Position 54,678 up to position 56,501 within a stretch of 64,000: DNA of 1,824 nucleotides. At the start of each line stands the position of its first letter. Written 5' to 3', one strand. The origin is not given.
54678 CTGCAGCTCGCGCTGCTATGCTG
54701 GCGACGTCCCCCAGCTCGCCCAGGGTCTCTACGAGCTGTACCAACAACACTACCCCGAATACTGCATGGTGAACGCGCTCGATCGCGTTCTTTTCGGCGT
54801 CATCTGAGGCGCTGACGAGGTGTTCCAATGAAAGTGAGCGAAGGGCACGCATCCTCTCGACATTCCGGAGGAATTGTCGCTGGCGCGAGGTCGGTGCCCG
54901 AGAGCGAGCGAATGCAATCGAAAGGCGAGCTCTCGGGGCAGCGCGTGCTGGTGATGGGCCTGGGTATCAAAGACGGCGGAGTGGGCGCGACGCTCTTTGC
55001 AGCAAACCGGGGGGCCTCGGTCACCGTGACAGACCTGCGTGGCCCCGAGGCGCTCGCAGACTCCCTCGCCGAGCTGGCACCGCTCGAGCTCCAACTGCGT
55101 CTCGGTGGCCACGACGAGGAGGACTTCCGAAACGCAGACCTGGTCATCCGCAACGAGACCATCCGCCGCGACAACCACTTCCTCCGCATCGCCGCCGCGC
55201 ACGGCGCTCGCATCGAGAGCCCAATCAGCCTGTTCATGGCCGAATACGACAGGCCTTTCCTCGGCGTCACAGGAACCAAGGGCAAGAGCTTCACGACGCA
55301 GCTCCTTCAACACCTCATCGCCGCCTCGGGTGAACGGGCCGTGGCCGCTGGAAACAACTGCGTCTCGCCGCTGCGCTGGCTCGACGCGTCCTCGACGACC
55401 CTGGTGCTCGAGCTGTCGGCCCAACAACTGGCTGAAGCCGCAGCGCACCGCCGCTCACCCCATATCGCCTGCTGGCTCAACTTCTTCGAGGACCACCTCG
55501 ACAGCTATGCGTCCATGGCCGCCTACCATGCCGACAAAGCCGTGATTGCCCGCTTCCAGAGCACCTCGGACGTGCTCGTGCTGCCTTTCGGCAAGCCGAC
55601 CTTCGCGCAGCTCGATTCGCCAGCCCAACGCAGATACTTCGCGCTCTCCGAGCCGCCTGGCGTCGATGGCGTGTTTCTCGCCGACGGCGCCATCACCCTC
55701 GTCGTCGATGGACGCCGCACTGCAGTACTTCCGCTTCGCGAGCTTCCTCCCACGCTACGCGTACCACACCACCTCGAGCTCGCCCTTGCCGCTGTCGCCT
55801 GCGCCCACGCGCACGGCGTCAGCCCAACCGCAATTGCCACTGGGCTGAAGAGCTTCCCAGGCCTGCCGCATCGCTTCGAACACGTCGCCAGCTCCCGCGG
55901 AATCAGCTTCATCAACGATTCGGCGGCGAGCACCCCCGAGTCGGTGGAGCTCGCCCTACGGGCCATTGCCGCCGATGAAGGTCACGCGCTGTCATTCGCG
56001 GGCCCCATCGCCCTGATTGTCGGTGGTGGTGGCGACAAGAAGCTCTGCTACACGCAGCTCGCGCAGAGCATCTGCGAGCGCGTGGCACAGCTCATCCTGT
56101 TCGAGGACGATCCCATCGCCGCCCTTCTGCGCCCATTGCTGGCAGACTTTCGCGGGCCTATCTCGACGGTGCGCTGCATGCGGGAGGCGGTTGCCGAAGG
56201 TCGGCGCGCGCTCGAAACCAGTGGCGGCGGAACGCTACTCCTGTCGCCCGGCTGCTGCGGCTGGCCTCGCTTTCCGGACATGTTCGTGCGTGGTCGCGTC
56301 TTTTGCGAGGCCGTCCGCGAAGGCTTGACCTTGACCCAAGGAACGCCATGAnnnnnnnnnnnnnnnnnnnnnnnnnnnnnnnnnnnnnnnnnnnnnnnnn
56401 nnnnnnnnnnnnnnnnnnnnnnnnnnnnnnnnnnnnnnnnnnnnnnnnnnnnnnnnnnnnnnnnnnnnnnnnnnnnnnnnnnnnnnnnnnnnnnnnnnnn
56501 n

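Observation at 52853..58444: tRNA-Ser-adjacent five-gene cassette: two radical-SAM enzymes, a MurD-type ligase, a PglC-type transferase and a TPR/CofE-like ligase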

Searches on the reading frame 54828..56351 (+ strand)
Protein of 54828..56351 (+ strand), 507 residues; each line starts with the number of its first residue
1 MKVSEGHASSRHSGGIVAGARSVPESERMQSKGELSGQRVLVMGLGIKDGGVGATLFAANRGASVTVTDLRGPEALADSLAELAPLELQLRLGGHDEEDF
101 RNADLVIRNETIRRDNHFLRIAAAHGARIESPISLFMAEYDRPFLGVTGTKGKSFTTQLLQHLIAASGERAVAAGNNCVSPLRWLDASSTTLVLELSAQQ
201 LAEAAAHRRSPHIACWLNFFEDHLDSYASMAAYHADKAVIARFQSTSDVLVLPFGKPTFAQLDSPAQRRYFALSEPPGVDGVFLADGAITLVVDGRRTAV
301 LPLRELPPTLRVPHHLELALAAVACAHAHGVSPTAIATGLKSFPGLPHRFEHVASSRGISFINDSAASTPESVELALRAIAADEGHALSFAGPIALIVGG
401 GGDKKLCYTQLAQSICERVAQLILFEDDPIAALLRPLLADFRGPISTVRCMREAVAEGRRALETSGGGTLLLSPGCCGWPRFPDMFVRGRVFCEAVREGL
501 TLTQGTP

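Call 12: search_protein_families(library=pfam, proteins=[window:54828-56351:+], max_evalue=0.01)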
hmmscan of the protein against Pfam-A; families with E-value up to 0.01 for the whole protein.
window:54828-56351:+ (507 aa): 3 families
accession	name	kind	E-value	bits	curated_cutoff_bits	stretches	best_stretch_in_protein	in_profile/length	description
PF08245.18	Mur_ligase_M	-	1.7e-13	51.4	24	1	147-266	1-135/200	Mur ligase middle domain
PF02875.26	Mur_ligase_C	-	1.8e-09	39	28.4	1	348-459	1-112/127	Mur ligase, glutamate ligase domain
PF21799.2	MurD-like_N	-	1.6e-05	25.5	27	1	39-129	2-86/88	Mur ligase MurD-like, N-terminal domain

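Call 13: search_protein_families(library=ncbifam, proteins=[window:54828-56351:+], max_evalue=0.01)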
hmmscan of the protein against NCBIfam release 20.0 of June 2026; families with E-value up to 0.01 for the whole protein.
window:54828-56351:+ (507 aa): 21 families
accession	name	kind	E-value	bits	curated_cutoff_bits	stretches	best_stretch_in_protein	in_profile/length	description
TIGR01087.1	murD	equivalog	1.6e-83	281.2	211.95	1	39-497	1-440/441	UDP-N-acetylmuramoyl-L-alanine--D-glutamate ligase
TIGR01082.1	murC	equivalog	1.7e-17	63.7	335.1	1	46-380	6-337/449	UDP-N-acetylmuramate--L-alanine ligase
NF053645.1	pMurC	equivalog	2.6e-17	62.7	560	1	59-258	19-226/492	pseudomurein biosynthesis peptide ligase pMurC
NF008896.0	PRK11929.1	equivalog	3.6e-17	61.5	1023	1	138-382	600-857/965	bifunctional UDP-N-acetylmuramoyl-L-alanyl-D-glutamate--2,6-diaminopimelate ligase MurE/UDP-N-acetylmuramoyl-tripeptide--D-alanyl-D-alanine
TIGR01085.1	murE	subfamily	4.4e-17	62.1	257.3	2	187-429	154-396/472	UDP-N-acetylmuramyl-tripeptide synthetase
NF001124.0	PRK00139.1-2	equivalog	4.3e-16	58.7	476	1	190-428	178-413/500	UDP-N-acetylmuramoyl-L-alanyl-D-glutamate--2,6-diaminopimelate ligase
TIGR01143.1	murF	subfamily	2.6e-14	53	288.6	1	139-384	71-322/418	UDP-N-acetylmuramoyl-tripeptide--D-alanyl-D-alanine ligase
NF001126.0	PRK00139.1-4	equivalog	1.1e-13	50.6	373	1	186-426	169-403/486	UDP-N-acetylmuramoyl-L-alanyl-D-glutamate--2,6-diaminopimelate ligase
NF053646.1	pMurD1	equivalog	1.9e-13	49.9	610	2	213-381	187-349/465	pseudomurein biosynthesis peptide ligase pMurD1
NF010623.0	PRK14016.1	subfamily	2.1e-10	39.4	877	2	280-381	649-754/871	cyanophycin synthetase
NF001123.0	PRK00139.1-1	equivalog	1.2e-09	37.3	586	1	320-428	311-412/493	UDP-N-acetylmuramoyl-L-alanyl-D-glutamate--2,6-diaminopimelate ligase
NF010628.0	PRK14022.1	equivalog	4e-09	35.7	536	1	186-430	176-407/483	UDP-N-acetylmuramoyl-L-alanyl-D-glutamate--L-lysine ligase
NF033197.0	F430_CfbE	equivalog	1.2e-08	34.4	250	1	305-401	261-352/430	coenzyme F430 synthase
NF053647.1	pMurD2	equivalog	2.2e-08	33.4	550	1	39-177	2-134/405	pseudomurein biosynthesis peptide ligase pMurD2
NF053648.1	pMurE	equivalog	4.5e-08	32.2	600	1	297-384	270-352/464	pseudomurein biosynthesis peptide ligase pMurE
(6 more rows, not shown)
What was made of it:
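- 54828..56351 (+): G3: a MurD-paralogue ATP-dependent amide ligase (alternative start at 54912). The motifs for UDP-substrate binding, the P-loop, His and the presumably carbamylated Lys are kept. The amino-acid and adenine motifs are remodelled. TIGR01087 at 281 bits against a cut-off of 212 (call 13).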

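Call 21: find_encoding_contigs(protein=window:54828-56351:+, flank=10000, max_places=6)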
Protein window:54828-56351:+ (507 aa): no gene with exactly this product is on record in the collection.
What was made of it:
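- Tried and rejected: Exact-sequence look-up of the 507-aa G3 failed (call 21).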

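Call 22: find_homologous_proteins(query=window:54828-56351:+, max_evalue=1e-10)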
Query window:54828-56351:+ (507 aa): 1309 proteins with E <= 1e-10 among 8000 candidates; the best 120 are listed.
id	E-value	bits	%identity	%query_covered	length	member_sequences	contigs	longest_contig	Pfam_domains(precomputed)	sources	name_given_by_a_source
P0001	0.0e+0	1066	100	94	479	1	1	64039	PF02875.27,PF08245.19,PF21799.3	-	-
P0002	1.0e-130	455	47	93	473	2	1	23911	PF02875.27,PF08245.19,PF21799.3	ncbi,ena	-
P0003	1.3e-127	445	46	93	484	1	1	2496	PF02875.27,PF08245.19,PF21799.3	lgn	-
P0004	5.3e-124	433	48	88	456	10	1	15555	PF02875.27,PF08245.19,PF21799.3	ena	-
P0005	1.3e-123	432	49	93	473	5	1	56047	PF02875.27,PF08245.19,PF21799.3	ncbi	-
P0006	2.9e-122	427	47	92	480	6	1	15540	PF02875.27,PF08245.19,PF21799.3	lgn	-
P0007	5.5e-122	426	49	90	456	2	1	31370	PF02875.27,PF08245.19,PF21799.3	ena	-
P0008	5.5e-121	423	48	91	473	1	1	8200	PF02875.27,PF08245.19,PF21799.3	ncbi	-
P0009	1.9e-120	421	49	94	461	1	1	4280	PF02875.27,PF08245.19,PF21799.3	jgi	jgi:UDP-N-acetylmuramoylalanine--D-glutamate ligase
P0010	2.0e-120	421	48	93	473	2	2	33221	PF02875.27,PF08245.19,PF21799.3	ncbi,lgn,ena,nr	ncbi:MAG: UDP-N-acetylmuramoyl-L-alanine--D-glutamate ligase [Candidatus Aegiribacteria sp.]|nr:UDP-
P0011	1.5e-119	418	46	92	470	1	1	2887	PF02875.27,PF08245.19,PF21799.3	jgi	jgi:UDP-N-acetylmuramoylalanine--D-glutamate ligase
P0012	8.1e-119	416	48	89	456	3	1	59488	PF02875.27,PF08245.19,PF21799.3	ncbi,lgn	-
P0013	9.7e-119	415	52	92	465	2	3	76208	PF02875.27,PF08245.19,PF21799.3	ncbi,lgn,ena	-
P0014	1.2e-118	415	48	90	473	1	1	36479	PF02875.27,PF08245.19,PF21799.3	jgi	-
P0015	1.4e-118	415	47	92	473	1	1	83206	PF02875.27,PF08245.19,PF21799.3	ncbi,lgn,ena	-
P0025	3.0e-116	407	47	93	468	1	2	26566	PF02875.27,PF08245.19,PF21799.3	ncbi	-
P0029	2.9e-115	404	48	90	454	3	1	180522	PF02875.27,PF08245.19,PF21799.3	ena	-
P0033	3.1e-114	401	48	90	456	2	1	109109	PF02875.27,PF08245.19,PF21799.3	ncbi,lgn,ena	-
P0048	3.5e-104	367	44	92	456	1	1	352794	PF02875.27,PF08245.19,PF21799.3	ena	-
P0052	1.3e-99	352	43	92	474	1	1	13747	PF02875.27,PF08245.19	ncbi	-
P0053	1.5e-97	346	38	93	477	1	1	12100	PF02875.27,PF08245.19,PF21799.3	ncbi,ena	-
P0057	1.7e-93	332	39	92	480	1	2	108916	PF02875.27,PF08245.19,PF21799.3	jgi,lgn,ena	jgi:UDP-N-acetylmuramoylalanine--D-glutamate ligase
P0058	2.0e-87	312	37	93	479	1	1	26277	PF02875.27,PF08245.19,PF21799.3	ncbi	-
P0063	1.1e-81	293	40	90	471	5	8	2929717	PF02875.27,PF08245.19,PF21799.3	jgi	jgi:UDP-N-acetylmuramoylalanine--D-glutamate ligase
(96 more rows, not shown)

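Call 23: find_encoding_contigs(protein=P0013, flank=10000, max_places=3)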
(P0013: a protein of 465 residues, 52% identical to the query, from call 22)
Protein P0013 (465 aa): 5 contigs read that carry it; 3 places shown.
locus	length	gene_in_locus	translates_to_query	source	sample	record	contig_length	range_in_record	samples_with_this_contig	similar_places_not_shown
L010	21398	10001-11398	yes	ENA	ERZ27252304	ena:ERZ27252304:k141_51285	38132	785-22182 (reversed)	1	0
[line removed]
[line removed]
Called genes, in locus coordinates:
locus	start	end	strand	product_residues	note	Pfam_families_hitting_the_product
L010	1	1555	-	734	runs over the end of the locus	PF18884:TSP3_bac (weak)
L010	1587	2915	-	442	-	PF03349:Toluene_X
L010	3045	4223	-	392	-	PF03739:LptF_LptG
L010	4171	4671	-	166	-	PF04545:Sigma70_r4 (weak)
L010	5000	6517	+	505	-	PF01943:Polysacc_synt, PF13440:Polysacc_synt_3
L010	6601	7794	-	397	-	-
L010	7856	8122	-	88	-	-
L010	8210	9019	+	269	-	PF04055:Radical_SAM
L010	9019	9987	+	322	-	PF04055:Radical_SAM, PF13353:Fer4_12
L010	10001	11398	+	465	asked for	PF21799:MurD-like_N (weak), PF08245:Mur_ligase_M, PF02875:Mur_ligase_C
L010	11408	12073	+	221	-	PF02397:Bac_transf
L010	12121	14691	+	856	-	PF02129:Peptidase_S15, PF08530:PepX_C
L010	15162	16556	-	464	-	-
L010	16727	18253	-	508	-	PF00756:Esterase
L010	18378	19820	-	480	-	PF04389:Peptidase_M28 (weak), PF01546:Peptidase_M20, PF07687:M20_dimer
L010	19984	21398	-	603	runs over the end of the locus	PF01839:FG-GAP (faint), PF13517:FG-GAP_3, PF25292:Beta-prop_CGLA (faint), PF13517:FG-GAP_3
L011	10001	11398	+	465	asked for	PF21799:MurD-like_N (weak), PF08245:Mur_ligase_M, PF02875:Mur_ligase_C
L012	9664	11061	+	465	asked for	PF21799:MurD-like_N (weak), PF08245:Mur_ligase_M, PF02875:Mur_ligase_C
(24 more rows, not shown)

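Call 24: find_encoding_contigs(protein=P0002, flank=10000, max_places=2)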
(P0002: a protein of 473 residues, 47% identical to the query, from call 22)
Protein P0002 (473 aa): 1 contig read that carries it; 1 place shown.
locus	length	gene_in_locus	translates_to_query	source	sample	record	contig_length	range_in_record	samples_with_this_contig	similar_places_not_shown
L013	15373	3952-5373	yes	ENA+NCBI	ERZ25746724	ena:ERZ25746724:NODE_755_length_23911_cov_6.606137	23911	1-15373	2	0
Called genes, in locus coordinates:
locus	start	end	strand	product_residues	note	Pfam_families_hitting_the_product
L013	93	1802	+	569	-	PF06739:SBBP (faint)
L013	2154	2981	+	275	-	PF04055:Radical_SAM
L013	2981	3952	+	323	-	PF04055:Radical_SAM, PF13353:Fer4_12 (weak)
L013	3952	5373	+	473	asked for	PF21799:MurD-like_N, PF08245:Mur_ligase_M, PF02875:Mur_ligase_C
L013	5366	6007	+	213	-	PF02397:Bac_transf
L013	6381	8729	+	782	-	PF06739:SBBP (faint)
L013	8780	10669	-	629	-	PF00580:UvrD-helicase, PF13086:AAA_11 (weak), PF13245:AAA_19, PF01443:Viral_helicase1 (faint), PF00580:UvrD-helicase (weak)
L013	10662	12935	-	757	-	PF02463:SMC_N (faint), PF13175:AAA_15, PF13476:AAA_23 (faint), PF13304:AAA_21 (weak), PF20469:OLD-like_TOPRIM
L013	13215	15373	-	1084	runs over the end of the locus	PF25596:CPSase_L_D1, PF02786:CPSase_L_D2, PF07478:Dala_Dala_lig_C, PF02787:CPSase_L_D3, PF25596:CPSase_L_D1, PF02222:ATP-grasp (weak), PF02786:CPSase_L_D2, PF02142:MGS, +1 more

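Call 25: search_protein_families(library=padloc, proteins=[window:54828-56351:+], max_evalue=0.01)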
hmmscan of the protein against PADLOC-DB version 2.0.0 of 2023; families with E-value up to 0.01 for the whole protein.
window:54828-56351:+ (507 aa): 0 families

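Call 27: find_encoding_contigs(protein=P0029, flank=10000, max_places=1)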
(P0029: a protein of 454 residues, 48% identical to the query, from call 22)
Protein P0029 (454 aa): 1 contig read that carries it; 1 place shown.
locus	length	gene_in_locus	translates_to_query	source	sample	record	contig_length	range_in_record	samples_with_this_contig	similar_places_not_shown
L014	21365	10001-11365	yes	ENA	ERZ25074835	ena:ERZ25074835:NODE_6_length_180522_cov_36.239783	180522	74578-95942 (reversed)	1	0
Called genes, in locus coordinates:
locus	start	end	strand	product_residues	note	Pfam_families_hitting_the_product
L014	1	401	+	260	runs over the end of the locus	PF14512:TM1586_NiRdase (faint), PF00881:Nitroreductase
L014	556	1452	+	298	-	-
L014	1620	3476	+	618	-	PF04932:Wzy_C (weak)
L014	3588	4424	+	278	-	-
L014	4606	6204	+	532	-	-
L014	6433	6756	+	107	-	PF01206:TusA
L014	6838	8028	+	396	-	PF04143:Sulf_transp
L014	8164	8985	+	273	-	PF04055:Radical_SAM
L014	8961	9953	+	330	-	PF04055:Radical_SAM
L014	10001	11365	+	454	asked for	PF21799:MurD-like_N (weak), PF08245:Mur_ligase_M, PF02875:Mur_ligase_C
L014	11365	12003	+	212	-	PF02397:Bac_transf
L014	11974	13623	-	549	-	PF05547:Peptidase_M6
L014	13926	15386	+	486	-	PF00753:Lactamase_B, PF00581:Rhodanese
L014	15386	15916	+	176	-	PF04143:Sulf_transp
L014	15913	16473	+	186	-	PF04143:Sulf_transp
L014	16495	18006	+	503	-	PF13360:PQQ_2 (faint), PF13517:FG-GAP_3 (faint), PF23727:Beta-prop_FAM234A_B (faint), PF01839:FG-GAP (faint), PF18962:Por_Secre_tail (faint), PF13570:Beta-prop_ACSF4 (weak), PF25292:Beta-prop_CGLA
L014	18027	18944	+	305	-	PF02463:SMC_N (faint), PF00005:ABC_tran, PF13304:AAA_21 (weak), PF13732:DrrA1-3_C (weak)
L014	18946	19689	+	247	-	PF01061:ABC2_membrane, PF12698:ABC2_membrane_3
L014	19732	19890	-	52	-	-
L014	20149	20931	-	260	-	PF01869:BcrAD_BadFG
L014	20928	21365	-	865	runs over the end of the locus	PF06050:HGD-D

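Call 28: find_encoding_contigs(protein=P0048, flank=10000, max_places=1)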
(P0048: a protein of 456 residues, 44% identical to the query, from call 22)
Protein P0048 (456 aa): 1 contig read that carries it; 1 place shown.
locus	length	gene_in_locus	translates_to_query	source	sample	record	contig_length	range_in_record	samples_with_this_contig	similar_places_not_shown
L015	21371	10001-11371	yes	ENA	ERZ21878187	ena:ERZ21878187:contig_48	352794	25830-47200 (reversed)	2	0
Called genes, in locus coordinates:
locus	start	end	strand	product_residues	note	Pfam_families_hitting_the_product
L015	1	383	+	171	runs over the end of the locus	PF13302:Acetyltransf_3, PF00583:Acetyltransf_1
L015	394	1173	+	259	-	-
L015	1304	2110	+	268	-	PF13489:Methyltransf_23, PF01728:FtsJ (weak), PF13847:Methyltransf_31, PF08241:Methyltransf_11, PF08242:Methyltransf_12, PF13649:Methyltransf_25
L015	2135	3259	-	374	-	-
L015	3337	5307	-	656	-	PF00884:Sulfatase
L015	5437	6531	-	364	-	PF07568:HisKA_2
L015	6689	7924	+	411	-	PF00202:Aminotran_3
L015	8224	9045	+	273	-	PF04055:Radical_SAM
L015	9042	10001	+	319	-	PF04055:Radical_SAM, PF13353:Fer4_12 (weak)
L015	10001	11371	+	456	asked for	PF21799:MurD-like_N, PF08245:Mur_ligase_M, PF02875:Mur_ligase_C (weak)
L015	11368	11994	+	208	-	PF02397:Bac_transf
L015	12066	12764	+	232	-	-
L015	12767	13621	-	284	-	-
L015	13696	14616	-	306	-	-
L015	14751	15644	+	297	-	PF00291:PALP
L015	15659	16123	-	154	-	-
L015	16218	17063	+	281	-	-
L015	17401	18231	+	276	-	-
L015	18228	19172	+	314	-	PF04055:Radical_SAM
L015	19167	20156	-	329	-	PF03706:LPG_synthase_TM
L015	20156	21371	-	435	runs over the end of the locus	PF01066:CDP-OH_P_transf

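Call 29: find_encoding_contigs(protein=P0063, flank=10000, max_places=1)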
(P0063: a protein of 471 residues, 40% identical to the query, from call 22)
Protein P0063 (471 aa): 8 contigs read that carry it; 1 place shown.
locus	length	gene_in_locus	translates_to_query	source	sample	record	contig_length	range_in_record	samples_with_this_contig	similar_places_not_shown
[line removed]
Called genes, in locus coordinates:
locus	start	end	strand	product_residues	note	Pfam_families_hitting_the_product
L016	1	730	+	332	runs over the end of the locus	PF01965:DJ-1_PfpI, PF00165:HTH_AraC (weak), PF12833:HTH_18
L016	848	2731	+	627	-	PF00224:PK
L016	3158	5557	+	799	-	PF07676:PD40, PF00691:OmpA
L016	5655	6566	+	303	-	PF13308:YARHG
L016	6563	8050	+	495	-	-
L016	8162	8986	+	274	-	PF04055:Radical_SAM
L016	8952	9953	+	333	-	PF13353:Fer4_12, PF04055:Radical_SAM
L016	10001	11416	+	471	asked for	PF21799:MurD-like_N (weak), PF08245:Mur_ligase_M, PF02875:Mur_ligase_C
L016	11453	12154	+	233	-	PF13505:OMP_b-brl (faint)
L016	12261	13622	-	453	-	PF14559:TPR_19 (faint), PF20308:TPR-S (faint), PF00515:TPR_1 (faint), PF07719:TPR_2 (faint), PF13181:TPR_8 (faint), PF13428:TPR_14 (faint), PF13431:TPR_17 (faint), PF13414:TPR_11 (weak)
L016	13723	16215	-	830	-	PF00521:DNA_topoisoIV, PF03989:DNA_gyraseA_C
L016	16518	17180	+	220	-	PF03167:UDG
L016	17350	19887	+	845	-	PF02861:Clp_N, PF13191:AAA_16 (weak), PF00004:AAA, PF17871:AAA_lid_9, PF07724:AAA_2, PF00004:AAA, PF07728:AAA_5, PF10431:ClpB_D2-small, +7 more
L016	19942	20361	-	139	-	-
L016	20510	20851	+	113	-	PF12796:Ank_2 (weak), PF13637:Ank_4 (faint), PF13857:Ank_5, PF00023:Ank (weak)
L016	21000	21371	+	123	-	PF03965:Penicillinase_R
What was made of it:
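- L016 keeps G1-G3 without the transferase (call 29).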
